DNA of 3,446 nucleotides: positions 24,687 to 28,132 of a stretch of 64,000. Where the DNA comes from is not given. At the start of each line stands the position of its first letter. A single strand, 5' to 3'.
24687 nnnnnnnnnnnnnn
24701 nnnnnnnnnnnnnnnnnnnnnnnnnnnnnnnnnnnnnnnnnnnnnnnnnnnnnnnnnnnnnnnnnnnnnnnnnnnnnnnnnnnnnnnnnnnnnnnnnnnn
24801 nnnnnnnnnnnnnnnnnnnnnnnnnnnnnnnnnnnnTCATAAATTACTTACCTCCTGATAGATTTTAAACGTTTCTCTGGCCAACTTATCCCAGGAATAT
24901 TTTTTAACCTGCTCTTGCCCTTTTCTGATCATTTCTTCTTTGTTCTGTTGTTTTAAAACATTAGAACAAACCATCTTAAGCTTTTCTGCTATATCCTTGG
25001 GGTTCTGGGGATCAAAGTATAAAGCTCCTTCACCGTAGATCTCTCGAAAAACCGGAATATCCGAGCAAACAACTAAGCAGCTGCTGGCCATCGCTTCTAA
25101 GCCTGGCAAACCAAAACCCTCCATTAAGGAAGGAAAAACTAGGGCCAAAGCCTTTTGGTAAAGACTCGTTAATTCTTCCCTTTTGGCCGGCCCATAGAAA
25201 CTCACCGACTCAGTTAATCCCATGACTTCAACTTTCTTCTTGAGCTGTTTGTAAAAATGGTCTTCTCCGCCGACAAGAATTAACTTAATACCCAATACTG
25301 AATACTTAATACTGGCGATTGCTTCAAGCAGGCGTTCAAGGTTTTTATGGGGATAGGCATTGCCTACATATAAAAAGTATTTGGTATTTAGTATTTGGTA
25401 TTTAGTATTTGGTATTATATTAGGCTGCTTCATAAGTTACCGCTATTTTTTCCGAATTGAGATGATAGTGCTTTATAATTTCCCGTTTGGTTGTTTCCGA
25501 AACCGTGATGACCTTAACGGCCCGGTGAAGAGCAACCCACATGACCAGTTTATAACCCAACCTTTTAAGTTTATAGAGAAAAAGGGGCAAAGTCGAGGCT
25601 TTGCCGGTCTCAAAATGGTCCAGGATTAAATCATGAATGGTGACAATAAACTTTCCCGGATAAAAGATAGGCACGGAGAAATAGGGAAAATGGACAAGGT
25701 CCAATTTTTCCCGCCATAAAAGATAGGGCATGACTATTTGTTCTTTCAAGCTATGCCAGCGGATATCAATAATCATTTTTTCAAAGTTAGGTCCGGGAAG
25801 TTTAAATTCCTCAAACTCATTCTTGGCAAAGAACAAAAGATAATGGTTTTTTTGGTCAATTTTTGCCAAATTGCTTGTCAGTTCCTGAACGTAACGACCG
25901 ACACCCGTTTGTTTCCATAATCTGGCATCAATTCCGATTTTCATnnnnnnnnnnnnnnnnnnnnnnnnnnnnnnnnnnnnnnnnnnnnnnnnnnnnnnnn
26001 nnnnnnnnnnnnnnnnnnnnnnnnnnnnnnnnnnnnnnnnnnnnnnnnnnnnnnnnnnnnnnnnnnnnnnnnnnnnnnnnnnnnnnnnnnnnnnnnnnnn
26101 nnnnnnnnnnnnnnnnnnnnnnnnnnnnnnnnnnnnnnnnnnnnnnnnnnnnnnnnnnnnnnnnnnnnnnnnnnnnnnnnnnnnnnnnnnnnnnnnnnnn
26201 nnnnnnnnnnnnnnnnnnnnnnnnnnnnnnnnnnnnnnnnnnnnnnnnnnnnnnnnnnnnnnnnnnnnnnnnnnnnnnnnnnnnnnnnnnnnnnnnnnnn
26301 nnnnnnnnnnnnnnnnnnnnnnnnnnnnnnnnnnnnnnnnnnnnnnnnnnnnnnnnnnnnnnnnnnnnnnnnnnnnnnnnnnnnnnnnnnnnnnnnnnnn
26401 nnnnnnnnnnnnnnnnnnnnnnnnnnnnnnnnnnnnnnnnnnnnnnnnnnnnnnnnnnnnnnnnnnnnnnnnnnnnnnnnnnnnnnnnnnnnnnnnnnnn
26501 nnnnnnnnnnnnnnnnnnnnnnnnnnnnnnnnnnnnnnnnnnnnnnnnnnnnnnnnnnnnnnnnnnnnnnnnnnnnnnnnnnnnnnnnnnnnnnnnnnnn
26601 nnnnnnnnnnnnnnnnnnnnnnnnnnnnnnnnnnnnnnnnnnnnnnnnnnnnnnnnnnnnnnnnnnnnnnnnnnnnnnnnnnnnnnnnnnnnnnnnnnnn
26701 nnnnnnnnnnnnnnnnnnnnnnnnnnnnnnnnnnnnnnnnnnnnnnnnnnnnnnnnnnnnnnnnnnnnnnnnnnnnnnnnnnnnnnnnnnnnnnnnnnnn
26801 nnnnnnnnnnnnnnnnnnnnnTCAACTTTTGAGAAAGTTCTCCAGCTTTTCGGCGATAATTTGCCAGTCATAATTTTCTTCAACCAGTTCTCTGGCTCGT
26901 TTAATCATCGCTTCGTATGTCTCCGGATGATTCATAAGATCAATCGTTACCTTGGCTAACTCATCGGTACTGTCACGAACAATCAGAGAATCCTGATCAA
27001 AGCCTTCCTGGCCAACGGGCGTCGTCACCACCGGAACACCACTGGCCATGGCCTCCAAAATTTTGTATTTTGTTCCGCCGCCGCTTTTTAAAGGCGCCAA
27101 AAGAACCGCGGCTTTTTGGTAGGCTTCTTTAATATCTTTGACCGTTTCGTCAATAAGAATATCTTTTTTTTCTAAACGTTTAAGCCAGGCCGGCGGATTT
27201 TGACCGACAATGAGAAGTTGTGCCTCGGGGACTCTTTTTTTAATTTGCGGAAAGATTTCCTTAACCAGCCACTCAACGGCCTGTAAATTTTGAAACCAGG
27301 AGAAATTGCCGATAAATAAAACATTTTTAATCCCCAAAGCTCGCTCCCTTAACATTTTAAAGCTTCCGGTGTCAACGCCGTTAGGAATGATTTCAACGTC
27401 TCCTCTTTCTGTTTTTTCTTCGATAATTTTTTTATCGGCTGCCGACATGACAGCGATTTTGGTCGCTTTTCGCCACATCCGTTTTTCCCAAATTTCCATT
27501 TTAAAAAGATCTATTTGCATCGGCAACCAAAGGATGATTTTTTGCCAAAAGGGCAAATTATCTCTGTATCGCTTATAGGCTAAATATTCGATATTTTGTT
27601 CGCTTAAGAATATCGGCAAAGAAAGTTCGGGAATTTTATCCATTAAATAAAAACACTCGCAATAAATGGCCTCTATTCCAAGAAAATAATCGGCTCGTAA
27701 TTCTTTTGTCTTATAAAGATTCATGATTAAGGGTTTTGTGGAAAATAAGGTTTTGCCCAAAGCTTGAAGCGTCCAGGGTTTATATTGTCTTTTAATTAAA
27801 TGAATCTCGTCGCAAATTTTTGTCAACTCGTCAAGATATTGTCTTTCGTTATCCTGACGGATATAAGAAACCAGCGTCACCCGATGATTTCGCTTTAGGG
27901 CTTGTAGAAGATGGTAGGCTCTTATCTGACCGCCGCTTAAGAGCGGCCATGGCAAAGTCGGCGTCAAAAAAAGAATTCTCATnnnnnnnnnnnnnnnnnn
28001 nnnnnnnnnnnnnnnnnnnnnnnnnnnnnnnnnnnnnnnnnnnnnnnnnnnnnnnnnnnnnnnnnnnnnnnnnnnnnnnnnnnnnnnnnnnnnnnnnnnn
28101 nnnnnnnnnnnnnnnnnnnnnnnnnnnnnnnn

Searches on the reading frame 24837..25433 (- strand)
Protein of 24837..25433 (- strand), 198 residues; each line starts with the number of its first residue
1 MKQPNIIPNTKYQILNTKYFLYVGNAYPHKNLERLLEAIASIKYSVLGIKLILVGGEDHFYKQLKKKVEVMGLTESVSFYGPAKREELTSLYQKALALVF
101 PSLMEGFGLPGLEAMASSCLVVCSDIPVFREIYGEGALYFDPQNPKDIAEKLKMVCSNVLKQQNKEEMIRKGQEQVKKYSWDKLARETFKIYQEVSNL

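Call 45: search_protein_families(library=pfam, proteins=[window:24837-25433:-], max_evalue=0.00001)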
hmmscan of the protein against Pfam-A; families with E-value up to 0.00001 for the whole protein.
window:24837-25433:- (198 aa): 3 families
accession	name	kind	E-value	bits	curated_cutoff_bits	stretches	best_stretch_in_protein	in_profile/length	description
PF00534.26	Glycos_transf_1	-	7.5e-33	113.9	26.4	1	16-171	14-168/172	Glycosyl transferases group 1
PF13692.12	Glyco_trans_1_4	-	1.3e-26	94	27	1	18-156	2-140/142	Glycosyl transferases group 1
PF20706.3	GT4-conflict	-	4.8e-07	29.5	26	1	21-124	201-311/385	Family 4 Glycosyltransferase in conflict systems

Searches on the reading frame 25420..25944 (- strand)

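Call 45: search_protein_families(library=pfam, proteins=[window:25420-25944:-], max_evalue=0.00001)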
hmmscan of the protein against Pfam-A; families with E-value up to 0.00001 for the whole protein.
window:25420-25944:- (174 aa): 1 family
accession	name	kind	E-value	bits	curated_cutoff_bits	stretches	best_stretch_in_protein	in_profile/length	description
PF13439.12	Glyco_transf_4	-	1.2e-12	48.6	28.5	1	14-171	3-163/170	Glycosyltransferase Family 4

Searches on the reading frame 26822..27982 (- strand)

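Call 45: search_protein_families(library=pfam, proteins=[window:26822-27982:-], max_evalue=0.00001)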
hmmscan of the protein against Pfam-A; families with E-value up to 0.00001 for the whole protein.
window:26822-27982:- (386 aa): 4 families
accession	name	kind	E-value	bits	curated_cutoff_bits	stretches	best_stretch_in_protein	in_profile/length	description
PF13692.12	Glyco_trans_1_4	-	1.6e-26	93.7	27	1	219-351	2-141/142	Glycosyl transferases group 1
PF13524.12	Glyco_trans_1_2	-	1.2e-11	45.2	25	1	243-381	5-143/144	Glycosyl transferase-like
PF00534.26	Glycos_transf_1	-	2.1e-11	44.1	26.4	1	222-365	19-171/172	Glycosyl transferases group 1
PF13439.12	Glyco_transf_4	-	5.4e-07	30.2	28.5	0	163-205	124-168/170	Glycosyltransferase Family 4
